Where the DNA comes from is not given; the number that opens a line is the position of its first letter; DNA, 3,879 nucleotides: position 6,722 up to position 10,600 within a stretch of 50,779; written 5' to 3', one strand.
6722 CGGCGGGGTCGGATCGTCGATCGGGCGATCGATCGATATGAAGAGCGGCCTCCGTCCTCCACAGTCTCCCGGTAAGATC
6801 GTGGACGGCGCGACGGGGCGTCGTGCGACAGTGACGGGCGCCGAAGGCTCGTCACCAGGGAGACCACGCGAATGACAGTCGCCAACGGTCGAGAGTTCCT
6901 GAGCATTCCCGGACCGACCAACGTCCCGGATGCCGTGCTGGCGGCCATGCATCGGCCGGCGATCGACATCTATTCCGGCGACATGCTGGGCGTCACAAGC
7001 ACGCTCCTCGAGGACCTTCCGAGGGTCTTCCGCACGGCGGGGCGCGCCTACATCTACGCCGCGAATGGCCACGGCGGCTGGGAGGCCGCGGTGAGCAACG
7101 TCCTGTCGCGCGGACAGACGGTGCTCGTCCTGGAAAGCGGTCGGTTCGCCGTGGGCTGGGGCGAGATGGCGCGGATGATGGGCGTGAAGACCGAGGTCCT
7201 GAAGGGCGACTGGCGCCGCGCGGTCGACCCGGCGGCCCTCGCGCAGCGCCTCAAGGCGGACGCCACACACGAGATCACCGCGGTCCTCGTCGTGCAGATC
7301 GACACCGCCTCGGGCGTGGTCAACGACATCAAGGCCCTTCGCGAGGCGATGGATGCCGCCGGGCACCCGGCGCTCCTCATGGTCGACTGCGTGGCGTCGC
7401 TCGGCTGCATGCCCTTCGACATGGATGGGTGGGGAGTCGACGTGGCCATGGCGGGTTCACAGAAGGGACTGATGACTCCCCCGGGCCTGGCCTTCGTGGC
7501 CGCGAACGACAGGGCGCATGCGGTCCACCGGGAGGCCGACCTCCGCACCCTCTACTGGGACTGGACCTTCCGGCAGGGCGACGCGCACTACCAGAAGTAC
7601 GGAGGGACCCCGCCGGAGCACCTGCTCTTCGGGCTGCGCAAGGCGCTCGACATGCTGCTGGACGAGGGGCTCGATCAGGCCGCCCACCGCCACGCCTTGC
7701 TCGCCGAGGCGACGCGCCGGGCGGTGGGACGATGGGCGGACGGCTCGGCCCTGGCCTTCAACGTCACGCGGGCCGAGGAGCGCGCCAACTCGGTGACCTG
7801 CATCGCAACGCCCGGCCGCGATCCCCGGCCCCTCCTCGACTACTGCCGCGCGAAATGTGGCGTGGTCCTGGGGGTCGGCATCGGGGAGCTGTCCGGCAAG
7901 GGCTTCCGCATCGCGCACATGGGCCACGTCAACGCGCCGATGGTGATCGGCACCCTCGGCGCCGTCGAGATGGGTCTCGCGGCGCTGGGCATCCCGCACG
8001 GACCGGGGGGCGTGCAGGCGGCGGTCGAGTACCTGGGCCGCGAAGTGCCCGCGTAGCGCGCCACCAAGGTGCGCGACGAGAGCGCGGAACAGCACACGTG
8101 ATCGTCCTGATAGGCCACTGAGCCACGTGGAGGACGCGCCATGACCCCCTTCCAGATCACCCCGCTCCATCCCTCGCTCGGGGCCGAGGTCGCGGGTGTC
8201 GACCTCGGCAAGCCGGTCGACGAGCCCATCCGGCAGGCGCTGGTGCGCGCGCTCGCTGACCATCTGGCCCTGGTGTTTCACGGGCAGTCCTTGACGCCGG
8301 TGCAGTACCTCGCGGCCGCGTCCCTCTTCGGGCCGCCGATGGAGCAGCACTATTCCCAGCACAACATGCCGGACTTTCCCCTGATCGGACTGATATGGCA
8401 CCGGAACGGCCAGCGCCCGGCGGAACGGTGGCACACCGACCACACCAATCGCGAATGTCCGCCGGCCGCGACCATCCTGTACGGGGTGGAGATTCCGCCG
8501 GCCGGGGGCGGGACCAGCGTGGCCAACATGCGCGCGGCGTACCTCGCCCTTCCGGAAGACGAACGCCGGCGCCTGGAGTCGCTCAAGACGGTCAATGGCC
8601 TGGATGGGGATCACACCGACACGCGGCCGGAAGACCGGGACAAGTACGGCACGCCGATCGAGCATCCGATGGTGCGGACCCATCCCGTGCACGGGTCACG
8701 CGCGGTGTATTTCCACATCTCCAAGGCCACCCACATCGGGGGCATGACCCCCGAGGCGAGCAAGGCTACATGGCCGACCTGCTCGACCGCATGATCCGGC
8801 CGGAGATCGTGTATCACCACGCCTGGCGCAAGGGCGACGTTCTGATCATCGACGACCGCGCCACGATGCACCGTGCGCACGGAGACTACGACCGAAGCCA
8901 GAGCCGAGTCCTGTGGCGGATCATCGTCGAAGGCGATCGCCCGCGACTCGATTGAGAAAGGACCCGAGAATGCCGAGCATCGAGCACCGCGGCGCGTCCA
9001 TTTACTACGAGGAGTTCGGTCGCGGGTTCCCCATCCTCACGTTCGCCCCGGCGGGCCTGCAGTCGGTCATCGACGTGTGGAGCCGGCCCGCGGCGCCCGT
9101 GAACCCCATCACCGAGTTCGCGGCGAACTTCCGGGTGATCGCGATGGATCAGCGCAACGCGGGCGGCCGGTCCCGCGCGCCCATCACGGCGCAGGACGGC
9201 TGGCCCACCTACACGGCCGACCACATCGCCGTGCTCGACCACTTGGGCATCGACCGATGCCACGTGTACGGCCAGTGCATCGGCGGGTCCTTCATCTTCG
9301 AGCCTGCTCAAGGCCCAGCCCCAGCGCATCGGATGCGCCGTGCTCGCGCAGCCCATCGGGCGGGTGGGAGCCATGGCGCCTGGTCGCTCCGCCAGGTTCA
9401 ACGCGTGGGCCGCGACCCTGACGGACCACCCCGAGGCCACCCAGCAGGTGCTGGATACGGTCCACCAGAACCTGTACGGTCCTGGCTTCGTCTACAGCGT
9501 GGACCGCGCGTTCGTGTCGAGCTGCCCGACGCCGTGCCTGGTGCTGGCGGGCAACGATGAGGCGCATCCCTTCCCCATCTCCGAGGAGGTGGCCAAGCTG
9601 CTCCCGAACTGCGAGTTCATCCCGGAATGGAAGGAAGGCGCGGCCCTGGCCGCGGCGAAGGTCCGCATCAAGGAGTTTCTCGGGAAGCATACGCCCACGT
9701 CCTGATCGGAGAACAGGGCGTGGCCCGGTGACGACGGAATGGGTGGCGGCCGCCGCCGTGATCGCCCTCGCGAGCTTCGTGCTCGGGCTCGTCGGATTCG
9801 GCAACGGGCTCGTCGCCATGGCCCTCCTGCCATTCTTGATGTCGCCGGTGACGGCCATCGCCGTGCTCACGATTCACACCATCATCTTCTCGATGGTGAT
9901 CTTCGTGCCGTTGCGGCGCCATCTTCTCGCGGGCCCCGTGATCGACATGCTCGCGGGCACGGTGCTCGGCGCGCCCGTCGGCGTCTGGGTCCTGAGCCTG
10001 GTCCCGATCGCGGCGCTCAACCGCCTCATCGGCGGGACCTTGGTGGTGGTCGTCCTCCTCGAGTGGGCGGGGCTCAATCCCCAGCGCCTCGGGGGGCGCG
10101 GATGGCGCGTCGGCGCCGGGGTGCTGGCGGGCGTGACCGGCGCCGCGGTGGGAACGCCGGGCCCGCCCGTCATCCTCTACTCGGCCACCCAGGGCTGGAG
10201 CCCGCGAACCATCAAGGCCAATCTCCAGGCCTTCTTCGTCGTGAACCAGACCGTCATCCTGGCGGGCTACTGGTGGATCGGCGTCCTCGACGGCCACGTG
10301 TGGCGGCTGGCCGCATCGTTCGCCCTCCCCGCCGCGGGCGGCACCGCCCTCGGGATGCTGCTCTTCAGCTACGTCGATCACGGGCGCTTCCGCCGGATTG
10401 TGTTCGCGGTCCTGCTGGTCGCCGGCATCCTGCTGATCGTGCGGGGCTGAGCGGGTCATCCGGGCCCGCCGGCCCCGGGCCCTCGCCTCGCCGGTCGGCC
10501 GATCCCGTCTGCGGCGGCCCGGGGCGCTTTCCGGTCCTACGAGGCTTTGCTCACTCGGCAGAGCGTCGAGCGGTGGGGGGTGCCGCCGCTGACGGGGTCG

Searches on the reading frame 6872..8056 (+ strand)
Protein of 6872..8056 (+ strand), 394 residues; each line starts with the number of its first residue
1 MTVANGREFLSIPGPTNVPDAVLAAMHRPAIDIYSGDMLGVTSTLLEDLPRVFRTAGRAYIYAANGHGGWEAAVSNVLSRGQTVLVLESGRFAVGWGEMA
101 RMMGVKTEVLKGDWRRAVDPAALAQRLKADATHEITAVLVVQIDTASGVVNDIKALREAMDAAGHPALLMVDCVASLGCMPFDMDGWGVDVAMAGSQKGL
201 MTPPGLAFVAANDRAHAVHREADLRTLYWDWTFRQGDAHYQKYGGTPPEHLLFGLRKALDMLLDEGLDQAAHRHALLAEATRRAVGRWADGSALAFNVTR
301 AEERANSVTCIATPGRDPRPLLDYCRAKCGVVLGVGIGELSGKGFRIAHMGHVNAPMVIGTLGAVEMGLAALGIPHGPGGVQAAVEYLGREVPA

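Call 4: search_protein_families(library=pfam, proteins=[window:6872-8056:+], max_evalue=0.01)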
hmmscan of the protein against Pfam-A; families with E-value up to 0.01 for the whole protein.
window:6872-8056:+ (394 aa): 1 family
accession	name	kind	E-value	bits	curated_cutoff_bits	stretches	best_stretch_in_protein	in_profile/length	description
PF00266.25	Aminotran_5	-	1.6e-20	73.8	21.5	1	73-335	77-337/371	Aminotransferase class-V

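Call 22: find_homologous_proteins(query=window:6872-8053:+, max_evalue=1e-10)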
Query window:6872-8053:+ (394 aa): 8000 proteins with E <= 1e-10 among 8000 candidates; the best 120 are listed.
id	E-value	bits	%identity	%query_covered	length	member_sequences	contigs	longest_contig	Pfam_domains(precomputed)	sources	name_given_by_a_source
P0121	2.0e-262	888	100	100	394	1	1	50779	PF00266.26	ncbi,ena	-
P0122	3.6e-245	831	94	100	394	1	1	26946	PF00266.26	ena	-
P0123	3.1e-240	815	92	100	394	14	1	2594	PF00266.26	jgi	-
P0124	1.7e-233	793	90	99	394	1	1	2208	PF00266.26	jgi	jgi:alanine-glyoxylate transaminase / serine-glyoxylate transaminase / serine-pyruvate transaminase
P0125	2.7e-233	792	89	99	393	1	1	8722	PF00266.26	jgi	jgi:alanine-glyoxylate transaminase/serine-glyoxylate transaminase/serine-pyruvate transaminase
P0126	3.4e-233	792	90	99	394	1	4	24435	PF00266.26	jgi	jgi:alanine-glyoxylate transaminase / serine-glyoxylate transaminase / serine-pyruvate transaminase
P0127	5.1e-233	791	89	99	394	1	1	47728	PF00266.26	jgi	jgi:alanine-glyoxylate transaminase / serine-glyoxylate transaminase / serine-pyruvate transaminase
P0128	1.0e-232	790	90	99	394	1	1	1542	PF00266.26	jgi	jgi:alanine-glyoxylate transaminase / serine-glyoxylate transaminase / serine-pyruvate transaminase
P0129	1.9e-232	789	89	99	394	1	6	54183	PF00266.26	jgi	jgi:alanine-glyoxylate transaminase/serine-glyoxylate transaminase/serine-pyruvate transaminase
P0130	3.3e-232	789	89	99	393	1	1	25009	PF00266.26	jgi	jgi:alanine-glyoxylate transaminase/serine-glyoxylate transaminase/serine-pyruvate transaminase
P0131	5.6e-232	788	89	99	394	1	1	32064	PF00266.26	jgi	jgi:alanine-glyoxylate transaminase / serine-glyoxylate transaminase / serine-pyruvate transaminase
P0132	8.1e-232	787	88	100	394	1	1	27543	PF00266.26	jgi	jgi:alanine-glyoxylate transaminase/serine-glyoxylate transaminase/serine-pyruvate transaminase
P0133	5.3e-231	785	88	100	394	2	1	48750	PF00266.26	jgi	jgi:alanine-glyoxylate transaminase/serine-glyoxylate transaminase/serine-pyruvate transaminase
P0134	1.3e-230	783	87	100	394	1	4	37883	PF00266.26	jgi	-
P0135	1.5e-227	773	86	100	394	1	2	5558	PF00266.26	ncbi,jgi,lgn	jgi:alanine-glyoxylate transaminase/serine-glyoxylate transaminase/serine-pyruvate transaminase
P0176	2.5e-219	746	83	100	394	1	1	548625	PF00266.26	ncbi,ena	-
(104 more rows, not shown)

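Call 23: find_encoding_contigs(protein=P0121, flank=10000, max_places=2)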
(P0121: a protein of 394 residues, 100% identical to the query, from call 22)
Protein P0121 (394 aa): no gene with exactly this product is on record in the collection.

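Call 24: find_encoding_contigs(protein=P0122, flank=10000, max_places=2)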
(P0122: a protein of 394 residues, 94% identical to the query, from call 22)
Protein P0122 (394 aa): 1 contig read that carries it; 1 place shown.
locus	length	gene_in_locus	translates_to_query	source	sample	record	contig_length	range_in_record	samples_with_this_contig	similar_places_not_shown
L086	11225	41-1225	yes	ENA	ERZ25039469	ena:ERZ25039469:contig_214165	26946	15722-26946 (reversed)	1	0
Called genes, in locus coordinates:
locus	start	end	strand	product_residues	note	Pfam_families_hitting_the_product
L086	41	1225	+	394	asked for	PF00266:Aminotran_5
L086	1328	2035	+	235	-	PF01925:TauE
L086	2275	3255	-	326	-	-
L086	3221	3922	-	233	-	-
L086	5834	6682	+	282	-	PF18417:LodA_C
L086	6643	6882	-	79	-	-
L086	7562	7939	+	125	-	-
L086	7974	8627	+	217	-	PF20434:BD-FAE, PF07859:Abhydrolase_3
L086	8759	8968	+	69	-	PF00326:Peptidase_S9 (weak)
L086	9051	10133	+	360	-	PF00296:Bac_luciferase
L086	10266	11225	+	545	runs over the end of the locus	PF00296:Bac_luciferase, PF14534:DUF4440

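Call 25: find_encoding_contigs(protein=P0127, flank=10000, max_places=2)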
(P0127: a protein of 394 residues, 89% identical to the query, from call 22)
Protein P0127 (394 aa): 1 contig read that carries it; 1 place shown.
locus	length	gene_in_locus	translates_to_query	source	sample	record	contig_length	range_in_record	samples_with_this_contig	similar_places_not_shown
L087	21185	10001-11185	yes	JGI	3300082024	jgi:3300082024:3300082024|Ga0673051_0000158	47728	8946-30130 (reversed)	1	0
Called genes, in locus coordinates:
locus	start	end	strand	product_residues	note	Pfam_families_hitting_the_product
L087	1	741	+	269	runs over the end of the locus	PF00528:BPD_transp_1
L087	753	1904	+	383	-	PF01321:Creatinase_N, PF00557:Peptidase_M24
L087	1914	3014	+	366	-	PF04389:Peptidase_M28 (faint), PF05343:Peptidase_M42, PF01546:Peptidase_M20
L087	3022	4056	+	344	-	PF00501:AMP-binding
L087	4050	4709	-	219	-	PF04191:PEMT, PF04140:ICMT, PF01222:ERG4_ERG24 (faint)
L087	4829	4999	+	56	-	-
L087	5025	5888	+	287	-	PF20434:BD-FAE, PF07859:Abhydrolase_3, PF12697:Abhydrolase_6 (weak), PF00326:Peptidase_S9, PF12146:Hydrolase_4 (weak)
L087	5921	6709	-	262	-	PF00528:BPD_transp_1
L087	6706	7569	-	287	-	PF00528:BPD_transp_1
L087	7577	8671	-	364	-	PF00005:ABC_tran, PF13304:AAA_21 (faint), PF08402:TOBE_2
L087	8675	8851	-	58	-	-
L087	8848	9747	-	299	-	PF13416:SBP_bac_8, PF13343:SBP_bac_6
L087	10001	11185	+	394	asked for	PF00266:Aminotran_5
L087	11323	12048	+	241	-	PF01547:SBP_bac_1, PF13416:SBP_bac_8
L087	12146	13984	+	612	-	PF00664:ABC_membrane, PF00005:ABC_tran, PF13304:AAA_21 (faint), PF13401:AAA_22 (faint), PF02463:SMC_N (weak)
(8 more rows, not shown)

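Call 40: search_protein_families(library=ncbifam, proteins=[window:6872-8053:+], max_evalue=0.00001)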
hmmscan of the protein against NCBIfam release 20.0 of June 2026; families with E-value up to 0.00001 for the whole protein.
window:6872-8053:+ (394 aa): 5 families
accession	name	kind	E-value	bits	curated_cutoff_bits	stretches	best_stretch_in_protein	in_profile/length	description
NF045640.1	AspGlyoxATaseBhcA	equivalog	1.7e-102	343.4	650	1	10-388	7-384/395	L-aspartate--glyoxylate aminotransferase BhcA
NF046070.1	PyrdoxPyrvTramin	equivalog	6.3e-43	147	600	1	13-358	11-352/369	pyridoxamine--pyruvate transaminase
TIGR03301.1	PhnW-AepZ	equivalog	3.5e-33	115.4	360.8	1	12-363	4-349/355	2-aminoethylphosphonate aminotransferase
NF010006.0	PRK13479.1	equivalog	2.2e-24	86.3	296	1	8-370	6-362/369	2-aminoethylphosphonate--pyruvate transaminase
TIGR02326.1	transamin_PhnW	equivalog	2.6e-21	76.2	400.8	1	65-357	62-348/363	2-aminoethylphosphonate--pyruvate transaminase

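Call 41: list_cluster_members(proteins=[P0121, P0001, P0122])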
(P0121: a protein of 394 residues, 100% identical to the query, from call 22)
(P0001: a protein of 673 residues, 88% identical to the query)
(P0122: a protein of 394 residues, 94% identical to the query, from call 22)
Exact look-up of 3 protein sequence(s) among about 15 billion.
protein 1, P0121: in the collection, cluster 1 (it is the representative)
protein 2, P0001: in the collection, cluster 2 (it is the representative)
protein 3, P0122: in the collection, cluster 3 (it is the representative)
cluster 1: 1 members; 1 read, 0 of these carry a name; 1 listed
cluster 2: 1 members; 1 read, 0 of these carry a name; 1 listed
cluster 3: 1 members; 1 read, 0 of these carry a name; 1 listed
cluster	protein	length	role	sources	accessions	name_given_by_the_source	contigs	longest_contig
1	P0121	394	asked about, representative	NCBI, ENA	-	-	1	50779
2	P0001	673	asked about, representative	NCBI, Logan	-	-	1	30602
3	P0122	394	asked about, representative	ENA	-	-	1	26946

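Call 42: find_encoding_contigs(protein=P0129, flank=8000, max_places=3)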
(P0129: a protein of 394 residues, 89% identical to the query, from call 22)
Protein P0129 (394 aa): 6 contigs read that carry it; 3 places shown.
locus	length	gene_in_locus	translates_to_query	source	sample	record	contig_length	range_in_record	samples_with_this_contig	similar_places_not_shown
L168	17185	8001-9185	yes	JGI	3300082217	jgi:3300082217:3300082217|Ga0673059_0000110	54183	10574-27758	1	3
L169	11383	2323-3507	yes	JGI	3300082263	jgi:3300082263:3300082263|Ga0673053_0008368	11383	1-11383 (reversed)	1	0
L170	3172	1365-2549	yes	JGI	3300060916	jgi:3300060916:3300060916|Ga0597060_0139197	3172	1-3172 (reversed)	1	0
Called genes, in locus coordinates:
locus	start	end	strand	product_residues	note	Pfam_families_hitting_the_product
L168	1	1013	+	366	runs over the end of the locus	PF04389:Peptidase_M28 (faint), PF05343:Peptidase_M42, PF01546:Peptidase_M20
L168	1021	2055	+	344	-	PF00501:AMP-binding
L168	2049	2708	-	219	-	PF04191:PEMT, PF04140:ICMT, PF01222:ERG4_ERG24 (faint)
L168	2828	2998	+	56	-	-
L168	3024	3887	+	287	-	PF20434:BD-FAE, PF07859:Abhydrolase_3, PF12697:Abhydrolase_6 (weak), PF00326:Peptidase_S9, PF12146:Hydrolase_4 (weak)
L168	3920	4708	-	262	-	PF00528:BPD_transp_1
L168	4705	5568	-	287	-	PF00528:BPD_transp_1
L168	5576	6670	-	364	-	PF00005:ABC_tran, PF13304:AAA_21 (faint), PF08402:TOBE_2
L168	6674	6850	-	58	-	-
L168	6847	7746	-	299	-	PF13416:SBP_bac_8, PF13343:SBP_bac_6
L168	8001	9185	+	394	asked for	PF00266:Aminotran_5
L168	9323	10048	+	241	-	PF01547:SBP_bac_1, PF13416:SBP_bac_8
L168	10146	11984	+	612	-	PF00664:ABC_membrane, PF00005:ABC_tran, PF13304:AAA_21 (faint), PF13401:AAA_22 (faint), PF02463:SMC_N (weak)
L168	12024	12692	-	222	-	-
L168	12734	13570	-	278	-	-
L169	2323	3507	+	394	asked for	PF00266:Aminotran_5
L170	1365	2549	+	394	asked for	PF00266:Aminotran_5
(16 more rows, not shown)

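Call 43: find_encoding_contigs(protein=P0176, flank=8000, max_places=2)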
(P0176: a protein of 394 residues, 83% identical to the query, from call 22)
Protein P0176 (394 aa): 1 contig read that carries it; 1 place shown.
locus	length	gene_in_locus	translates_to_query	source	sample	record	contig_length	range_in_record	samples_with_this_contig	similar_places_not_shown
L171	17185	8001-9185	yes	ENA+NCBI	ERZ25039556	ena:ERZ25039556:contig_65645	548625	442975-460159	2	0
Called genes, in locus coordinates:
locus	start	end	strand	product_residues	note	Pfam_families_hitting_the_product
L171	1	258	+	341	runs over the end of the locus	PF00126:HTH_1, PF03466:LysR_substrate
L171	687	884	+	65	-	PF00857:Isochorismatase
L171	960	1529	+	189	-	PF05685:Uma2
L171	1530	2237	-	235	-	PF06267:DUF1028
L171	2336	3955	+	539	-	PF00496:SBP_bac_5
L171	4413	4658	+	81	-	PF04909:Amidohydro_2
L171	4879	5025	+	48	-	-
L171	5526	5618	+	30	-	-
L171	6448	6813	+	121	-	PF13473:Cupredoxin_1, PF00127:Copper-bind (faint)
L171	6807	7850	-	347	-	PF05544:Pro_racemase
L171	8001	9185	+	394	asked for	PF00266:Aminotran_5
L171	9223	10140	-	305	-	PF00296:Bac_luciferase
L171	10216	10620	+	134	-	PF01909:NTP_transf_2, PF18765:Polbeta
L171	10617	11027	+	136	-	PF01934:HepT-like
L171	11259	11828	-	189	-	-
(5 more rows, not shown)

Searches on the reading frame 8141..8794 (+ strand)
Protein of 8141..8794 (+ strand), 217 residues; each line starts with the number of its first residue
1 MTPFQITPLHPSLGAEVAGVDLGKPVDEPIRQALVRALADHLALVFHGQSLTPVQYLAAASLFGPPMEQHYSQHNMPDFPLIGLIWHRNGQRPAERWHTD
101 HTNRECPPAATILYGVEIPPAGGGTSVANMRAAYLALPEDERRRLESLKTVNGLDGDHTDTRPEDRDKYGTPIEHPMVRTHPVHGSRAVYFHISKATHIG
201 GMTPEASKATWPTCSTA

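Call 4: search_protein_families(library=pfam, proteins=[window:8141-8794:+], max_evalue=0.01)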
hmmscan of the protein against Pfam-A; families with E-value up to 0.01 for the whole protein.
window:8141-8794:+ (217 aa): 1 family
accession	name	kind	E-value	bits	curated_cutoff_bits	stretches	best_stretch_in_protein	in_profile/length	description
PF02668.22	TauD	-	3.5e-37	129.2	27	1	6-209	2-215/267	Taurine catabolism dioxygenase TauD, TfdA family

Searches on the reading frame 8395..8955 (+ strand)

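Call 4: search_protein_families(library=pfam, proteins=[window:8395-8955:+], max_evalue=0.01)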
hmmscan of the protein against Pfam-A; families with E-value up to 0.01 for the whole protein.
window:8395-8955:+ (186 aa): 1 family
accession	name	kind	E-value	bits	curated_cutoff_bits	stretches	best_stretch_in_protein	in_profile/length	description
PF02668.22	TauD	-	1.7e-10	41.7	27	1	118-176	208-266/267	Taurine catabolism dioxygenase TauD, TfdA family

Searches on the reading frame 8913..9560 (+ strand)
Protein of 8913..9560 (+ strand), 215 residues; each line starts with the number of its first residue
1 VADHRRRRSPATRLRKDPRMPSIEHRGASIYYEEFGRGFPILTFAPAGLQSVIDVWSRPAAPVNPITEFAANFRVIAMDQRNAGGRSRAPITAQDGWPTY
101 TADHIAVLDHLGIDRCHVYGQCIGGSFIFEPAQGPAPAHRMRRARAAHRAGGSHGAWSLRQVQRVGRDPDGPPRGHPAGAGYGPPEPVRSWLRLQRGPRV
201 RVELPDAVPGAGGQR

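Call 4: search_protein_families(library=pfam, proteins=[window:8913-9560:+], max_evalue=0.01)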
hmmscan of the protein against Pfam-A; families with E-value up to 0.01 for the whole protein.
window:8913-9560:+ (215 aa): 1 family
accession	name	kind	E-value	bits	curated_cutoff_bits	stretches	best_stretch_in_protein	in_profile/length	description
PF00561.26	Abhydrolase_1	-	9.9e-06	25.8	25.8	1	72-129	27-84/245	alpha/beta hydrolase fold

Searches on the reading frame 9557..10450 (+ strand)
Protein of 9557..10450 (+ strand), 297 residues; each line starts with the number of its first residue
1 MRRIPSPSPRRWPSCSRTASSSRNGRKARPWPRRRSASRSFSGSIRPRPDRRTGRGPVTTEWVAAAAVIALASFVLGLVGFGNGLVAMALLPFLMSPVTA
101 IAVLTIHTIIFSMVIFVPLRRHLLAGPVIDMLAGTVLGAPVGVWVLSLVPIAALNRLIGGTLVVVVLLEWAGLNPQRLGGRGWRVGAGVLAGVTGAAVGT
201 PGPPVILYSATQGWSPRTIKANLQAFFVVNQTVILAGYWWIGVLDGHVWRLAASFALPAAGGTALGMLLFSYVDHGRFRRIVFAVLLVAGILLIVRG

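Call 4: search_protein_families(library=pfam, proteins=[window:9557-10450:+], max_evalue=0.01)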
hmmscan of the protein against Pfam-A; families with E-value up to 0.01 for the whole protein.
window:9557-10450:+ (297 aa): 1 family
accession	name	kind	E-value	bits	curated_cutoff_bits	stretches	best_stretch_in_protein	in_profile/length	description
PF01925.25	TauE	-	1.1e-23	84.6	32.6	1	66-292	2-236/237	Sulfite exporter TauE/SafE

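Call 40: search_protein_families(library=ncbifam, proteins=[window:9728-10447:+], max_evalue=0.00001)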
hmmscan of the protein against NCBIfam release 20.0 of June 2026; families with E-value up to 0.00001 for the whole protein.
seq(240 aa): 0 families
